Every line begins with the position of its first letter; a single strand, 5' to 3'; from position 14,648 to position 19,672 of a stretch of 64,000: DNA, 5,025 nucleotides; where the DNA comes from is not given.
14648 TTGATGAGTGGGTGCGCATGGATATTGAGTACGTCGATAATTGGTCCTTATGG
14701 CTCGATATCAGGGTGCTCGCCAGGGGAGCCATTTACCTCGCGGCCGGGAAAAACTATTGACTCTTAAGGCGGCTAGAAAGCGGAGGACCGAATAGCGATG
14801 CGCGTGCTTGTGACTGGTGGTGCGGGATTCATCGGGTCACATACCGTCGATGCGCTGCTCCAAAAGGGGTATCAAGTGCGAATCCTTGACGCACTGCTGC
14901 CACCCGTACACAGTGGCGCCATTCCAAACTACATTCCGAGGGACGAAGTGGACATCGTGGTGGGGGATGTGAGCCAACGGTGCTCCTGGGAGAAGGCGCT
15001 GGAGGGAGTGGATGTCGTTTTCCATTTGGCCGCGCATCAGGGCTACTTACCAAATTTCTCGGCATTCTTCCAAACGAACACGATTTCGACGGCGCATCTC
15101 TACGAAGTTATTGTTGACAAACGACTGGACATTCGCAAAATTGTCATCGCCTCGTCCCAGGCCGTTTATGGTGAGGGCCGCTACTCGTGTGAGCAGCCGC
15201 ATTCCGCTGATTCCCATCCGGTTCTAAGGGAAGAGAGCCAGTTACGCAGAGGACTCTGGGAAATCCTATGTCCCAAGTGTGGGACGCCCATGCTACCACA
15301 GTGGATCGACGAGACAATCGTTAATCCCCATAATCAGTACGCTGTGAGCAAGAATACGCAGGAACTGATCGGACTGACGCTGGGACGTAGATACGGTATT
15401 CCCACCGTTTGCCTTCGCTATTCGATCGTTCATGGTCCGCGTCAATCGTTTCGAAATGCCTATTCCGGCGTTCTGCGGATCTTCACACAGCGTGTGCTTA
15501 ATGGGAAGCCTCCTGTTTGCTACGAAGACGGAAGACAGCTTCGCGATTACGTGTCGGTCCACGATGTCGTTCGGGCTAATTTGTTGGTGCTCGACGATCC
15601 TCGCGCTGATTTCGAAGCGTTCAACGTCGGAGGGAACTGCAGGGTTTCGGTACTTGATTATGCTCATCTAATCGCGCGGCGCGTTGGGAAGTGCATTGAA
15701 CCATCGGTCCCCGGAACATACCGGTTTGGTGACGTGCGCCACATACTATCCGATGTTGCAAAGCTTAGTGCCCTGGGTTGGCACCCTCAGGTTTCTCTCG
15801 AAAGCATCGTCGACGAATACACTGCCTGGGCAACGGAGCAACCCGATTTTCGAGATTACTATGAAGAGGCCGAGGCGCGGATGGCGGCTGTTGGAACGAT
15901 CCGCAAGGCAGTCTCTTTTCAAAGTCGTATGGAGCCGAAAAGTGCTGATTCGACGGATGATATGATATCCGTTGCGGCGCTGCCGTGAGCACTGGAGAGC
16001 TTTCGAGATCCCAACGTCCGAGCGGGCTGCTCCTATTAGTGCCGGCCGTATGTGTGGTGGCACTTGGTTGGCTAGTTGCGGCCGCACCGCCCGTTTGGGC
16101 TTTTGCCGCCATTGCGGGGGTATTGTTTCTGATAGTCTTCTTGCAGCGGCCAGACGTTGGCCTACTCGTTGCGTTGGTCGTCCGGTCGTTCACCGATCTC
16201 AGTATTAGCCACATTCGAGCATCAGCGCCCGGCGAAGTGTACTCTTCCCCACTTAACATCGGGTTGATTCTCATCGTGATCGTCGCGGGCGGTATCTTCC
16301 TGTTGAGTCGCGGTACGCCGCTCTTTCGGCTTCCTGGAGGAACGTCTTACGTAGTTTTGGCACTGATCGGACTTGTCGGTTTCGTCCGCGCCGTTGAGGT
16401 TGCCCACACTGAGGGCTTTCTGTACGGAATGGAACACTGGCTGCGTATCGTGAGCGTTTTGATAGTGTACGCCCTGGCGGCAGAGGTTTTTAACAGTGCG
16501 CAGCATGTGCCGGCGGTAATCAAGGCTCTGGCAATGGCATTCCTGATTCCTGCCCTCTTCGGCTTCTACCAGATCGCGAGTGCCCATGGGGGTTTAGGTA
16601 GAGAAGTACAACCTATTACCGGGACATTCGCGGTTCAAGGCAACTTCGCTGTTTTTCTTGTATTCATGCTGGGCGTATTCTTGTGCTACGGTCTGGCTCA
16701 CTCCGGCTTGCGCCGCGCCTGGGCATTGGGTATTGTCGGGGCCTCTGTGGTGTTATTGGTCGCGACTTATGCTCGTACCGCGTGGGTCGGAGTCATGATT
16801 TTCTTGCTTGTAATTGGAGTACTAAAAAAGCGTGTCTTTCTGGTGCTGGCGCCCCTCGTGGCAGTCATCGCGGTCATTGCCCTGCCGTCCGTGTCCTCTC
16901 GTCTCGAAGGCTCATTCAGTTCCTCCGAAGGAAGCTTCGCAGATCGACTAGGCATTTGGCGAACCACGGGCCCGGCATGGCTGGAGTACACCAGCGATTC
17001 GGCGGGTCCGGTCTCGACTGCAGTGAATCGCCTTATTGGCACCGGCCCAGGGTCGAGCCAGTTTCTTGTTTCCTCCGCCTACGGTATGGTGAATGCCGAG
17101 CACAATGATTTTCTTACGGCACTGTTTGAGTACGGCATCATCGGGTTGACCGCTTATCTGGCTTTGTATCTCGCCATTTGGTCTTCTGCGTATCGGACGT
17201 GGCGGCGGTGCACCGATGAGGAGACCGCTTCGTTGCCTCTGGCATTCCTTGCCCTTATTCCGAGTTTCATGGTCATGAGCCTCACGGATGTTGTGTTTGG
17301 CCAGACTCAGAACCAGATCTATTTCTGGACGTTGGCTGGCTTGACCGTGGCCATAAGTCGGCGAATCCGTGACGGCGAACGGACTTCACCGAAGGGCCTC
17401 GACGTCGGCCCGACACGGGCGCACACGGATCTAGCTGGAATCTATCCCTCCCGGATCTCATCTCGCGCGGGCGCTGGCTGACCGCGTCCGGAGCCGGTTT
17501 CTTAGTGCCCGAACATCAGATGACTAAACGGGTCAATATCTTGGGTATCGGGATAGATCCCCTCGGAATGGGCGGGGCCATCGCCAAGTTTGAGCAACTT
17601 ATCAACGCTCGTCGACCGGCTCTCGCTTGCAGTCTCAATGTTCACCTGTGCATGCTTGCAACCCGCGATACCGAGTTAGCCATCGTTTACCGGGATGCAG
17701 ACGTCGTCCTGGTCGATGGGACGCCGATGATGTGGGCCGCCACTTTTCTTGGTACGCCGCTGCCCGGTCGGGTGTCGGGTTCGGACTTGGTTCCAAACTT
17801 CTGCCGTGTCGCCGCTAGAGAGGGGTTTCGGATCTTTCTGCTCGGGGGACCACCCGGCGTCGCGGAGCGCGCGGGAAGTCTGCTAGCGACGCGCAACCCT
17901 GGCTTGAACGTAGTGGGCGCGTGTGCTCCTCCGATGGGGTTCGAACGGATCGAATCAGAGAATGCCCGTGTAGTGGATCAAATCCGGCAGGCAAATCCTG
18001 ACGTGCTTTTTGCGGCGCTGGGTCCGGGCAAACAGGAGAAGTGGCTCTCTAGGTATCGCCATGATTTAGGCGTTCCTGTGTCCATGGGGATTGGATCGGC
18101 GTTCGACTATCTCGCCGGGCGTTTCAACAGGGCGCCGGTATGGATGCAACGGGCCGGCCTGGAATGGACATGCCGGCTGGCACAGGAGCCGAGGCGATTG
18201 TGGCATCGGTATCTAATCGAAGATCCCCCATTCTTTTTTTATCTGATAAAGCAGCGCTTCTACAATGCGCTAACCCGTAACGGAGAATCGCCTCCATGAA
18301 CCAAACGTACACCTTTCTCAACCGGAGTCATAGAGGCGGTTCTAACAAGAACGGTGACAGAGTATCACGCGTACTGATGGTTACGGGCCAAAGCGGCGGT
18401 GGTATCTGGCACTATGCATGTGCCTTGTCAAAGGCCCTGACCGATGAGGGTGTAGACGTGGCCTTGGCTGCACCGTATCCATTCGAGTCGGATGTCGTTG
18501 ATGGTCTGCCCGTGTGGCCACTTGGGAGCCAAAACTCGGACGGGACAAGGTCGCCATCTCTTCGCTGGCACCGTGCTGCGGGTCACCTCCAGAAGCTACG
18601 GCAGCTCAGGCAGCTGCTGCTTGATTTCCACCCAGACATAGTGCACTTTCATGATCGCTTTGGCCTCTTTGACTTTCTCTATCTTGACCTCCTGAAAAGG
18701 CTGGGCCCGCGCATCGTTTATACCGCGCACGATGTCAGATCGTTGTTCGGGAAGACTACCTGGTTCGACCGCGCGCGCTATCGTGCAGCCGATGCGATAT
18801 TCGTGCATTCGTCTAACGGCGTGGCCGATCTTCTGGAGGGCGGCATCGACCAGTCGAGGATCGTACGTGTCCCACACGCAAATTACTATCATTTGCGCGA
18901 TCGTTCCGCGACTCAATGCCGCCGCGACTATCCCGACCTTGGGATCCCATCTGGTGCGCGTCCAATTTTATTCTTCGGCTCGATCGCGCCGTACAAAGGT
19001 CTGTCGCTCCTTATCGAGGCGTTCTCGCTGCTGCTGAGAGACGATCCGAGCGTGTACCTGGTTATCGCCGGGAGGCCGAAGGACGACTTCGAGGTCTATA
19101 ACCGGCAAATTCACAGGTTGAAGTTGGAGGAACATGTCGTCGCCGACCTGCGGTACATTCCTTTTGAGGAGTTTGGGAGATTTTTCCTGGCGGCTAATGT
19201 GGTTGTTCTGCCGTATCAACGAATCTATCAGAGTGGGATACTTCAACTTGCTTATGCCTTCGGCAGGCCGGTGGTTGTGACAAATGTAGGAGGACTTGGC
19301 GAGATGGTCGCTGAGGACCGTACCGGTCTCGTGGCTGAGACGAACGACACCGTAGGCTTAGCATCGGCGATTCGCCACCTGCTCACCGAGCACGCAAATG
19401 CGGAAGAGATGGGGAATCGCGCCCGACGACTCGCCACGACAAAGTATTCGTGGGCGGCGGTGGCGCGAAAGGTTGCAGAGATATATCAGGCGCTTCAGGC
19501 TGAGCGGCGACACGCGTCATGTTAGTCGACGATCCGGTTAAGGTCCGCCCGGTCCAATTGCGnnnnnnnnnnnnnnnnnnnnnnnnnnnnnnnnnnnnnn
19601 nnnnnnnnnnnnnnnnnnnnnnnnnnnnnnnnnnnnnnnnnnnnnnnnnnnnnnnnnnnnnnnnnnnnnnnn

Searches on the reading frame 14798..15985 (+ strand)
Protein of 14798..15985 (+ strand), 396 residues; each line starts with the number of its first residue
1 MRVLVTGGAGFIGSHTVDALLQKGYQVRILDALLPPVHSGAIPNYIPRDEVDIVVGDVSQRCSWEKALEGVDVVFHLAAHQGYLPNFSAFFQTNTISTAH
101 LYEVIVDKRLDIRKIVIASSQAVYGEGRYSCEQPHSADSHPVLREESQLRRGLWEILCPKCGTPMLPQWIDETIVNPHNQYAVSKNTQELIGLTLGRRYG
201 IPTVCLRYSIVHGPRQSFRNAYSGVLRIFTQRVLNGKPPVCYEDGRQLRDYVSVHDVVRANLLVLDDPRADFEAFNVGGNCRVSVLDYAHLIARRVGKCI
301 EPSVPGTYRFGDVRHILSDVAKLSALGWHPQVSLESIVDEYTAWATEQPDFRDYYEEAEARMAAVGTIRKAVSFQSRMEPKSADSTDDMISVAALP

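Call 38: search_protein_families(library=pfam, proteins=[window:14798-15985:+], max_evalue=0.001)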
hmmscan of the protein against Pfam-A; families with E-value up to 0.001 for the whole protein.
window:14798-15985:+ (396 aa): 8 families
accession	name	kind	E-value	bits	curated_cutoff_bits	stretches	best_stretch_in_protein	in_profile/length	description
PF01370.27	Epimerase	-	5.3e-44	150.9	20.9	2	3-129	1-124/240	NAD dependent epimerase/dehydratase family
PF16363.11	GDP_Man_Dehyd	-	5.9e-36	125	27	2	4-128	1-137/332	GDP-mannose 4,6 dehydratase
PF07993.18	NAD_binding_4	-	5.8e-14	52.3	20.1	1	51-259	63-256/258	Male sterility protein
PF01073.25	3Beta_HSD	-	1e-12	48.2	22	1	4-128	1-124/280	3-beta hydroxysteroid dehydrogenase/isomerase family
PF13460.12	NAD_binding_10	-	9.5e-08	32.5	27.2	1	7-134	1-112/184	NAD(P)H-binding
PF02719.21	Polysacc_synt_2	-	3.1e-07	30.3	20.2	1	3-120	1-128/293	Polysaccharide biosynthesis protein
PF05368.20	NmrA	-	4.7e-07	30.1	27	1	2-79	4-78/298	NmrA-like family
PF00106.31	adh_short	-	0.00051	20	26.6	1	3-72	3-72/195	short chain dehydrogenase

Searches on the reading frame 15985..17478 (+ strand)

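Call 38: search_protein_families(library=pfam, proteins=[window:15985-17478:+], max_evalue=0.001)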
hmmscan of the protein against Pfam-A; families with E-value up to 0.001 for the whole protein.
window:15985-17478:+ (498 aa): 1 family
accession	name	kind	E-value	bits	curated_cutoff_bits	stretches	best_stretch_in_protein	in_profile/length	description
PF04932.20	Wzy_C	-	8.7e-09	35.8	31.7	1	253-392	5-149/149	O-Antigen ligase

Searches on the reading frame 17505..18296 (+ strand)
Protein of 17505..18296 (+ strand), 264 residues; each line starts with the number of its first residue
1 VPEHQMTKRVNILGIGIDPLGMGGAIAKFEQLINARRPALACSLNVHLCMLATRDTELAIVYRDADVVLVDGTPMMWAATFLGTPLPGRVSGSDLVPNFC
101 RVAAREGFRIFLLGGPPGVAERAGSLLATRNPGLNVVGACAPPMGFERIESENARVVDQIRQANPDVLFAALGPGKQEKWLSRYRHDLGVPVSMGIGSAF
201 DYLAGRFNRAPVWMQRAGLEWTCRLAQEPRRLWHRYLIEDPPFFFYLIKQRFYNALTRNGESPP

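Call 38: search_protein_families(library=pfam, proteins=[window:17505-18296:+], max_evalue=0.001)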
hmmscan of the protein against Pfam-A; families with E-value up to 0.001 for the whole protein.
window:17505-18296:+ (264 aa): 1 family
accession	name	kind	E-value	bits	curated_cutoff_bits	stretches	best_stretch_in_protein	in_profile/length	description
PF03808.19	Glyco_tran_WecG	-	6e-60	202.3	27.4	1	65-236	1-168/168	Glycosyl transferase WecG/TagA/CpsF family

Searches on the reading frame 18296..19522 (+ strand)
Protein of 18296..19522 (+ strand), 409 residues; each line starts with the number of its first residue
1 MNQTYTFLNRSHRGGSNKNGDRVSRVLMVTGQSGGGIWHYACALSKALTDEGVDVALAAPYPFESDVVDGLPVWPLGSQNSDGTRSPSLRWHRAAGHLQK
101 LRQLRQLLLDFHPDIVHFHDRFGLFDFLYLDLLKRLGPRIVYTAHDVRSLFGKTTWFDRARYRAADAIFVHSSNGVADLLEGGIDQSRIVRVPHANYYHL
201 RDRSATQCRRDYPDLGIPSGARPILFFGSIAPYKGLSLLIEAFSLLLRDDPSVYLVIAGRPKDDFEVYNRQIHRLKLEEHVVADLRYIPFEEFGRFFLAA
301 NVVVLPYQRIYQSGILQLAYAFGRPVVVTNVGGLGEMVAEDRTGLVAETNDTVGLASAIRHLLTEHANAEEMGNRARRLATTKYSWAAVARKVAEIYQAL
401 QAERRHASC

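Call 39: search_protein_families(library=pfam, proteins=[window:18296-19522:+], max_evalue=0.001)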
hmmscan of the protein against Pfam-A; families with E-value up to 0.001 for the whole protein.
window:18296-19522:+ (409 aa): 7 families
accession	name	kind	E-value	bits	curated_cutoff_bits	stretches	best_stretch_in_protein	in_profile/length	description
PF00534.26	Glycos_transf_1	-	9.4e-23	81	26.4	1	214-378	8-171/172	Glycosyl transferases group 1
PF13692.12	Glyco_trans_1_4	-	1.3e-21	77.8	27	1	224-364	4-141/142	Glycosyl transferases group 1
PF13439.12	Glyco_transf_4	-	2.7e-16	60.5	28.5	1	35-194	2-164/170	Glycosyltransferase Family 4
PF13579.12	Glyco_trans_4_4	-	9.9e-16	58.9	29.7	1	35-193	1-156/158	Glycosyl transferase 4-like domain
PF20706.3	GT4-conflict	-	1.7e-07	31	26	1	218-392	194-384/385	Family 4 Glycosyltransferase in conflict systems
PF13477.12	Glyco_trans_4_2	-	6e-06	26.9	23.4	1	38-154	10-118/139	Glycosyl transferase 4-like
PF13524.12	Glyco_trans_1_2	-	1.9e-05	25.1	25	1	319-393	70-142/144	Glycosyl transferase-like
